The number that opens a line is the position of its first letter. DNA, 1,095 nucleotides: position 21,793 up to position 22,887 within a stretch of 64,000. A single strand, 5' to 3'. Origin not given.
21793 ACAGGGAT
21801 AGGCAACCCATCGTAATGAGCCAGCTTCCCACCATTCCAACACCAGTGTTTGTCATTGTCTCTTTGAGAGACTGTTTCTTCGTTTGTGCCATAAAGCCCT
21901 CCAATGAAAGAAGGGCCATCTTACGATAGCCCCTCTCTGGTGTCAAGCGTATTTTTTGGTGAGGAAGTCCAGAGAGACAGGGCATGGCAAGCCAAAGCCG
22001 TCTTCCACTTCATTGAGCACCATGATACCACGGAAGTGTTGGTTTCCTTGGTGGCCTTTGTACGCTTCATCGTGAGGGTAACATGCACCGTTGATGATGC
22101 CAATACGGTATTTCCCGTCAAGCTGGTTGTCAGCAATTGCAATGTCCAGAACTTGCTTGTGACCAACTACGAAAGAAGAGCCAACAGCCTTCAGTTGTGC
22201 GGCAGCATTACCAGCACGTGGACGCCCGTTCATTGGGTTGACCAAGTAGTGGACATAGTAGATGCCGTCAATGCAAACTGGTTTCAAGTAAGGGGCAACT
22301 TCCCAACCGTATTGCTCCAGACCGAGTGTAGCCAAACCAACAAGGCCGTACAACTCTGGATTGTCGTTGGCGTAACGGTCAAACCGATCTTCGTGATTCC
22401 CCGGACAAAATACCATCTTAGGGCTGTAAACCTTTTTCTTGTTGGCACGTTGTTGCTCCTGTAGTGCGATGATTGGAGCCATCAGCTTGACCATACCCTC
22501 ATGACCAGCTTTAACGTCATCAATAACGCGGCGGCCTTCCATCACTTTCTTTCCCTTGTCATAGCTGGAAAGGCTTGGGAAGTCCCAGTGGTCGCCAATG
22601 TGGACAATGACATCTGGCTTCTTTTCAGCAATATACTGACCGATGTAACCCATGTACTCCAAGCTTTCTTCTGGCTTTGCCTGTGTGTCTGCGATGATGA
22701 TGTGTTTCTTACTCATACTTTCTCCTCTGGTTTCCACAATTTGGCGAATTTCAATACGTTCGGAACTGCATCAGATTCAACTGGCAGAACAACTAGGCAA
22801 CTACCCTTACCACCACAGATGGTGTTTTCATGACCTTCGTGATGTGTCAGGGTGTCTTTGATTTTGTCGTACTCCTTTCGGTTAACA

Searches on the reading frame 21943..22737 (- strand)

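Call 40: search_protein_families(library=pfam, proteins=[window:21943-22737:-], max_evalue=0.01)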
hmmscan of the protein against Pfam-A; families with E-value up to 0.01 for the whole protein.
window:21943-22737:- (264 aa): 1 family
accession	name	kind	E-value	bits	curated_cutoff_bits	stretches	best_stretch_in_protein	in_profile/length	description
PF00149.33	Metallophos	-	1.6e-05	25.9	21.5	1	13-128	4-86/191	Calcineurin-like phosphoesterase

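Call 43: search_protein_families(library=phrogs, proteins=[window:21943-22737:-], max_evalue=0.001)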
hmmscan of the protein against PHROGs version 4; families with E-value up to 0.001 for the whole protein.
window:21943-22737:- (264 aa): 1 family
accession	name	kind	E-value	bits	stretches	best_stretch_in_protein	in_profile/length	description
phrog_221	-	other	6.1e-72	243.9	1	6-260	108-352/367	metallo-phosphoesterase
